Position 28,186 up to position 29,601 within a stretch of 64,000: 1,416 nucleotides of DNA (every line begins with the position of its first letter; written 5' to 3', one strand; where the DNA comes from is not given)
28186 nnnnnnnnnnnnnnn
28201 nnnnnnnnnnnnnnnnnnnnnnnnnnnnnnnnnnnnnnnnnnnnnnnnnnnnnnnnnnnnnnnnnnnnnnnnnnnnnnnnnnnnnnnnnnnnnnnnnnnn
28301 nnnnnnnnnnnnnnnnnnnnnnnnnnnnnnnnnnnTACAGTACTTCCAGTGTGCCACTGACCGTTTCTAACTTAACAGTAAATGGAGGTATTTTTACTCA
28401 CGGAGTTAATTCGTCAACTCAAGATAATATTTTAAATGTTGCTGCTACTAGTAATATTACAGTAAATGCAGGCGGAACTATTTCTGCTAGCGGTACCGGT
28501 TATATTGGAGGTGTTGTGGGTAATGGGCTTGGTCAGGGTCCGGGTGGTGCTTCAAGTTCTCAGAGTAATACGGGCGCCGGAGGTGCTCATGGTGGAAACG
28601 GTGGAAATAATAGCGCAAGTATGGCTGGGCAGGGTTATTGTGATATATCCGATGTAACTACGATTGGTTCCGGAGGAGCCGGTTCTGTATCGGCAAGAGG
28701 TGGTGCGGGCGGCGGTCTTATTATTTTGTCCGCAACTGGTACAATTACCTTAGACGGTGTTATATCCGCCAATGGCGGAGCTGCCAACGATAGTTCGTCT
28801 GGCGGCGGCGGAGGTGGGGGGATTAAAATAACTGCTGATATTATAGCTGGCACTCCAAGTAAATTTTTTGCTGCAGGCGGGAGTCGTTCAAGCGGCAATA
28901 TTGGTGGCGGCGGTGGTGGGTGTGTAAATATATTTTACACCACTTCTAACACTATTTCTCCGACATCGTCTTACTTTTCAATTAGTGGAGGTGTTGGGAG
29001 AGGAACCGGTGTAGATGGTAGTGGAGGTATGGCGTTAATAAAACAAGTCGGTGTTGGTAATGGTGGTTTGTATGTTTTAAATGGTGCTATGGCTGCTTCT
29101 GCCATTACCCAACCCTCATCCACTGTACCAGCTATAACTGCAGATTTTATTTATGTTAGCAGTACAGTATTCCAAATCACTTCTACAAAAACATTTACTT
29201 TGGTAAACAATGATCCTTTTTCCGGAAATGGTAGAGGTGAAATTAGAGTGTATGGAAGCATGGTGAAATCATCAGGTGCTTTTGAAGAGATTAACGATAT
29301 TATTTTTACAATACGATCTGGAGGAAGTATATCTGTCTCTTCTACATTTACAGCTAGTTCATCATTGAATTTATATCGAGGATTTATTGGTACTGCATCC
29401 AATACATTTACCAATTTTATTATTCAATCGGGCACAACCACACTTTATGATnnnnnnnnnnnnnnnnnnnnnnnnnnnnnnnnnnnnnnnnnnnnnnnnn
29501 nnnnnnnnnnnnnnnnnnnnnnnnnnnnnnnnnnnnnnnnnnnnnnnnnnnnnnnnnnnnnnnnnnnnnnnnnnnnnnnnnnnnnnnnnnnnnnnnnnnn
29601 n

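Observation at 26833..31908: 5 kb giant Gly-rich repeat adhesin gene sits where rimM belongs in the rpsP-KH-rimM-trmD operon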

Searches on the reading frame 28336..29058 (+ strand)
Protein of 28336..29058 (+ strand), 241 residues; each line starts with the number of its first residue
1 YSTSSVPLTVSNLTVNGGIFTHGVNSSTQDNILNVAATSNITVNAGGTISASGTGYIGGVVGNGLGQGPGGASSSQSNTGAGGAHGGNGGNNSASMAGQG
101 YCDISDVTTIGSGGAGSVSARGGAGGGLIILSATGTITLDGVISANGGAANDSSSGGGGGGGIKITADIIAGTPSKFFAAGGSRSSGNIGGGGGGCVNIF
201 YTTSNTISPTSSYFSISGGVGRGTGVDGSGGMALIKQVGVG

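Call 76: predict_structure(alignment_id=A6)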
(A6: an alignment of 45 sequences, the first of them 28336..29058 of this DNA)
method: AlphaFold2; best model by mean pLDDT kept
length: 241 residues; sequences in the alignment: 45
mean_pLDDT: 95.0   pTM: 0.92
mean pLDDT of the five models: 95.0, 94.3, 94.3, 94.3, 94.2
residues with pLDDT >= 90: 211; 70-90: 26; 50-70: 4; < 50: 0
segments of 3 or more residues with pLDDT < 50: none
pLDDT, mean of each block of 10 residues (from residue 1): 88 97 96 98 98 97 91 86 98 95 98 95 97 98 97 92 98 98 88 98 96 96 94 94 54
secondary structure, 60 per line:
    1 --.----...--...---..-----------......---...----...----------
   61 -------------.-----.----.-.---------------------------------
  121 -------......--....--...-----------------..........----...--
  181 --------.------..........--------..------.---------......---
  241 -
elements in order: E8-10 E13-15 E32-37 E41-43 E48-50 E128-133 E136-139 E142-144 E162-171 E176-178 E196-205 E232-237

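Call 80: fold_search(model_id=the predicted structure, library=pdb)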
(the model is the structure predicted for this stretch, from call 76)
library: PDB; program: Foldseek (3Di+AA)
matches with E <= 10: 16; with E <= 0.001: 0
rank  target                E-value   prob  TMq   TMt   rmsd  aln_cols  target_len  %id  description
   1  4yzx_A                2.0e+00  0.02  0.17  0.19  15.2       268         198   10  C. bescii Family 3 pectate lyase double mutant K108A/D107N in complex with trigalacturonic acid (released 2015-12-23)
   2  7koh_C                3.2e+00  0.02  0.14  0.08  16.1       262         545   12  Crystal structure of antigen 43 from Escherichia coli EDL933 (released 2022-03-09)
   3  3n6z                  3.8e+00  0.01  0.11  0.09  15.9       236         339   12  Crystal structure of a putative immunoglobulin A1 protease (BACOVA_03286) from Bacteroides ovatus at 1.30 A resolution (released 2010-07-21)
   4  7o9q_B                4.0e+00  0.01  0.14  0.11  16.1       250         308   12  Crystal structure of the Awp1 (adhesin-like wall protein 1) A-domain from Candida glabrata (released 2021-12-15)
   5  4yza_A                4.4e+00  0.01  0.12  0.14  16.5       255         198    7  C. bescii Family 3 pectate lyase double mutant K108A/Q111A in complex with trigalacturonic acid (released 2015-12-23)
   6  4z06_A                4.4e+00  0.01  0.13  0.14  15.7       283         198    7  C. bescii Family 3 pectate lyase double mutant K108A/R133A in complex with ALPHA-D-GALACTOPYRANURONIC ACID (released 2015-12-23)
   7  7jvi_A                5.2e+00  0.01  0.20  0.14  14.4       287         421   11  Crystal structure of a beta-helix domain retrieved from capybara gut metagenome (released 2021-09-08)
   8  4yz0_A                5.5e+00  0.01  0.17  0.19  15.3       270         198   10  C. bescii Family 3 pectate lyase double mutant K108A/E39Q in complex with trigalacturonic acid (released 2015-12-23)
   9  4z05_A                6.4e+00  0.01  0.12  0.14  16.6       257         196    8  C. bescii Family 3 pectate lyase mutant E84A (released 2015-12-23)
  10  4yzq_A                6.4e+00  0.00  0.12  0.14  17.5       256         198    8  C. bescii Family 3 pectate lyase double mutant K108A/Q111N in complex with trigalacturonic acid (released 2015-12-23)
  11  3fs8_B                6.4e+00  0.00  0.10  0.10  16.1       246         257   11  Crystal structure of QdtC, the dTDP-3-amino-3,6-dideoxy-D-glucose N-acetyl transferase from Thermoanaerobacterium ther (released 2009-02-17)
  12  7koh_D                7.2e+00  0.00  0.11  0.07  19.3       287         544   12  Crystal structure of antigen 43 from Escherichia coli EDL933 (released 2022-03-09)
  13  4u49_A                8.4e+00  0.01  0.14  0.12  15.7       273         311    9  Crystal structure of Pectate Lyase Pel3 from Pectobacterium carotovorum with two monomers in the A.U (released 2015-08-05)
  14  7d6c_5                8.9e+00  0.01  0.12  0.19  13.8       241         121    7  Crystal structure of CcmM N-terminal domain in complex with CcmN (released 2021-08-04)
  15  7ko9                  8.9e+00  0.01  0.14  0.08  15.7       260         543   11  Crystal structure of antigen 43 from uropathogenic Escherichia coli UTI89 (released 2022-03-09)
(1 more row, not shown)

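Call 82: search_protein_representatives(alignment_id=A6)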
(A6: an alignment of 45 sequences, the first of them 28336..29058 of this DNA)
Query: 45 sequences, 230 profile positions. Proteins with E-value up to 0.001 (for the whole library): 12469; up to 1e-10: 7965; up to 1e-30: 3589. The best 150 are listed.
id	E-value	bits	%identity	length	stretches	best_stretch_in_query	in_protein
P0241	0.0e+00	1499.1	-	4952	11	7-229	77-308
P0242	6.3e-273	915.8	-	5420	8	5-229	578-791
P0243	1.6e-267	898.1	-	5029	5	2-227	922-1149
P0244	7.0e-255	856.7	-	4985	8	4-228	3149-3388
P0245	1.0e-233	787.4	-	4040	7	5-229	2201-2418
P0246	2.5e-232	782.9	-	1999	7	9-229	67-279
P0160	2.3e-230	776.5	-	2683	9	11-229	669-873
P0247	2.2e-225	760.2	-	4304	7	3-229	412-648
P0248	2.2e-219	740.6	-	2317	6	9-230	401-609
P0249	4.0e-217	733.2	-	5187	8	5-230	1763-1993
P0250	3.8e-216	730.0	-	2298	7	6-229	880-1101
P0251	1.0e-211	715.5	-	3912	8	11-229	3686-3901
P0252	1.2e-206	698.9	-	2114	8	8-229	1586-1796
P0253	1.3e-203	689.0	-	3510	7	5-228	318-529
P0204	3.3e-203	687.7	-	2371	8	29-229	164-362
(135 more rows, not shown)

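Call 85: fold_search(model_id=the predicted structure, library=viral)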
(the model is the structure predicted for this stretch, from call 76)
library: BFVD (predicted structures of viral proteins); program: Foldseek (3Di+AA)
matches with E <= 10: 53; with E <= 0.001: 6
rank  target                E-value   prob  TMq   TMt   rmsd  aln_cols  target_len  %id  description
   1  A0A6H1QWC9            1.3e-07  1.00  0.57  0.32   5.3       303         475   17  Uncharacterized protein (Fragment) [Ostreococcus mediterraneus virus 2]
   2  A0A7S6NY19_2          1.6e-07  1.00  0.55  0.15  11.2       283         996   25  PA14 domain-containing protein [Bathycoccus sp. RCC716 virus 1]
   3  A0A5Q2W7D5            1.4e-05  1.00  0.48  0.22  13.7       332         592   18  (no name in the UniProt tables at hand)
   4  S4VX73                6.0e-05  1.00  0.48  0.31   7.5       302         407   18  Collagen triple helix domain containing protein [Pandoravirus dulcis]
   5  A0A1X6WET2            2.4e-04  0.99  0.35  0.09   9.6       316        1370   17  (no name in the UniProt tables at hand)
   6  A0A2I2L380            3.0e-04  1.00  0.41  0.23   9.8       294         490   17  Collagen-like protein [Orpheovirus IHUMI-LCC2]
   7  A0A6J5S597            1.5e-03  0.96  0.40  0.29  14.5       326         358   17  Uncharacterized protein [uncultured Caudovirales phage]
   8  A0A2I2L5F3            1.6e-03  0.84  0.33  0.13  10.4       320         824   17  Collagen-like protein [Orpheovirus IHUMI-LCC2]
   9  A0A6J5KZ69            1.8e-03  0.80  0.30  0.19  10.4       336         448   19  Uncharacterized protein [uncultured Caudovirales phage]
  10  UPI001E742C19         7.0e-03  0.77  0.38  0.25  12.4       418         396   16  (no name look-up for this kind of identifier)
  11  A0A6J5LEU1            4.3e-02  0.33  0.33  0.12   9.1       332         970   18  Uncharacterized protein [uncultured Caudovirales phage]
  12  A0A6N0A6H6            4.3e-01  0.13  0.22  0.12   9.3       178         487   19  Minor tail protein [Mycobacterium phage DroogsArmy]
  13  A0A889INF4            5.1e-01  0.09  0.20  0.23   9.8       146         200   19  (no name in the UniProt tables at hand)
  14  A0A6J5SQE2            1.0e+00  0.33  0.26  0.15   5.7       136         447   22  Uncharacterized protein [uncultured Caudovirales phage]
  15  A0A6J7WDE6            1.2e+00  0.02  0.18  0.09  13.3       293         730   10  Pectate lyase superfamily protein [uncultured Caudovirales phage]
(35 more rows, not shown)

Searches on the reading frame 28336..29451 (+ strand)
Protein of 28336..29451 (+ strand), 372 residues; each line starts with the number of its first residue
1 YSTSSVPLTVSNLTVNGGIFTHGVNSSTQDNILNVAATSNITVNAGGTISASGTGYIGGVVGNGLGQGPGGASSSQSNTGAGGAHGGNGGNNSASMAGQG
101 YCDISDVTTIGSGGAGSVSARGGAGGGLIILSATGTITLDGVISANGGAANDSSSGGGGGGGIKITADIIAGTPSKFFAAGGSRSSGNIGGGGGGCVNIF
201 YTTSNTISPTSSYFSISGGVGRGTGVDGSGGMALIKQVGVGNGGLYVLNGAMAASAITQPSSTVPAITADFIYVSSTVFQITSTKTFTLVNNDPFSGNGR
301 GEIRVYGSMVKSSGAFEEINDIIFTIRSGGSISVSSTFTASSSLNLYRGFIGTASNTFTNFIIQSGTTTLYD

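Call 52: predict_structure(alignment_id=A1)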
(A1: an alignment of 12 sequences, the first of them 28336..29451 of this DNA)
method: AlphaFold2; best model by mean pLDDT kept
length: 372 residues; sequences in the alignment: 12
mean_pLDDT: 58.0   pTM: 0.65
mean pLDDT of the five models: 58.0, 56.7, 51.8, 50.5, 50.1
residues with pLDDT >= 90: 22; 70-90: 80; 50-70: 115; < 50: 155
segments of 3 or more residues with pLDDT < 50: 1-4, 54-78, 108-124, 239-271, 275-302, 306-308, 310-318, 327-330, 334-337, 347-351, 354-364, 369-372
pLDDT, mean of each block of 10 residues (from residue 1): 60 88 59 85 91 48 41 45 58 56 53 45 61 90 80 64 83 80 67 74 68 67 66 60 34 30 38 46 43 42 49 42 48 51 48 43 47 41
secondary structure, 60 per line:
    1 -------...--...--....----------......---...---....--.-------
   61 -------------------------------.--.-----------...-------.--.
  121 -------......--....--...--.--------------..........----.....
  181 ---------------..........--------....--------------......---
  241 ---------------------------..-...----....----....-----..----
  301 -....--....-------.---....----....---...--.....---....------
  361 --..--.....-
elements in order: E8-10 E13-15 E18-21 E32-37 E41-43 E47-50 E128-133 E136-139 E142-144 E162-171 E176-180 E196-205 E214-217 E232-237 E271-273 E278-281 E286-289 E302-305 E308-311 E323-326 E331-334 E338-340 E343-347 E351-354 E367-371

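Call 54: fold_search(model_id=the predicted structure, library=pdb)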
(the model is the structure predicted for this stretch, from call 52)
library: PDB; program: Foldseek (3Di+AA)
matches with E <= 10: 109; with E <= 0.001: 0
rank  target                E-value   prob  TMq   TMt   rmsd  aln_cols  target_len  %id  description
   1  3zpp                  9.1e-02  0.08  0.17  0.16  17.5       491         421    8  Structure of the Streptococcus pneumoniae surface protein and adhesin PfbA (released 2013-05-29)
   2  4oj5_B                1.4e-01  0.07  0.19  0.10  24.0       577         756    8  Crystal Structure of a Putative Tailspike Protein (TSP1, orf210) from Escherichia coli O157:H7 Bacteriohage CBA120 (released 2014-03-26)
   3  4oj6_C                1.5e-01  0.07  0.19  0.11  23.1       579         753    9  Crystal Structure of a Putative Tailspike Protein (TSP1, orf210) from Escherichia coli O157:H7 Bacteriohage CBA120; Se (released 2014-03-26)
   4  8x8m_A                2.1e-01  0.02  0.14  0.09  17.4       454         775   11  Cryo-EM structure of a bacteriophage tail- spike protein against Klebsiella pneumoniae K64,ORF41(K64-ORF41) (released 2024-09-04)
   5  6qvi_A                2.3e-01  0.03  0.10  0.08  20.6       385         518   10  Crystal structure of competence-associated pilin ComZ from Thermus thermophilus (released 2019-05-29)
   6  4mr0_B                2.5e-01  0.06  0.19  0.17  17.0       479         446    8  Crystal structure of PfbA, a surface adhesin of Streptococcus pneumoniae (released 2014-02-05)
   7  7o9q_B                3.3e-01  0.08  0.16  0.18  14.5       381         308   11  Crystal structure of the Awp1 (adhesin-like wall protein 1) A-domain from Candida glabrata (released 2021-12-15)
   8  5olp_A                3.9e-01  0.04  0.16  0.14  16.9       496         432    7  Galacturonidase (released 2017-11-29)
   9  8pvs_A                4.8e-01  0.04  0.19  0.12  19.2       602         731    7  Targeting extended blood antigens by Akkermansia muciniphila enzymes unveils a missing link for generating universal d (released 2024-02-28)
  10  9beu_A                5.6e-01  0.01  0.13  0.10  20.7       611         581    8  Structure of GH110B in complex with a lambda-carrageenan oligosaccharide (released 2025-08-27)
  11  4ru5_C                6.0e-01  0.03  0.16  0.12  15.7       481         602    9  Crystal Structure of the Pseudomonas phage phi297 tailspike gp61 (released 2015-11-18)
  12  4oj5_C                6.0e-01  0.02  0.15  0.08  25.4       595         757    9  Crystal Structure of a Putative Tailspike Protein (TSP1, orf210) from Escherichia coli O157:H7 Bacteriohage CBA120 (released 2014-03-26)
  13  4y9v_A                6.3e-01  0.04  0.22  0.16  14.7       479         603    9  Gp54 tailspike of Acinetobacter baumannii bacteriophage AP22 in complex with A. baumannii capsular saccharide (released 2017-02-01)
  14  5gai_0                7.0e-01  0.03  0.15  0.10  17.1       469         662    9  Probabilistic Structural Models of Mature P22 Bacteriophage Portal, Hub, and Tailspike proteins (released 2016-02-17)
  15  5kf3                  9.2e-01  0.03  0.12  0.17  16.9       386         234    9  Truncated hemolysin A from P. mirabilis Y134A at 2.2 Angstroms resolution (released 2017-03-22)
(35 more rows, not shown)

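Call 67: search_solved_structures(query=A1, max_evalue=1)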
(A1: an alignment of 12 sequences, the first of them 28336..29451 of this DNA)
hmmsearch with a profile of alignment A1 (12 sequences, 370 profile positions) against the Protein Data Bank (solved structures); distinct sequences matched with E-value up to 1: 4.
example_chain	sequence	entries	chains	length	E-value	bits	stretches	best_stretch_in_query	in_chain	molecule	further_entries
9jcx_B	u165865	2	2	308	0.27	13.5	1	280-352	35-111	Spike protein S1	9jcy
8vgt_A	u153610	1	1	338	0.35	13.2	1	280-352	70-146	Spike protein S1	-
5gnb_A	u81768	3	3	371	0.41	12.9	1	280-352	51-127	Spike glycoprotein | Spike protein S1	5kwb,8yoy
9izn_A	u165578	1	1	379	0.43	12.9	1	280-352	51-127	Spike protein S1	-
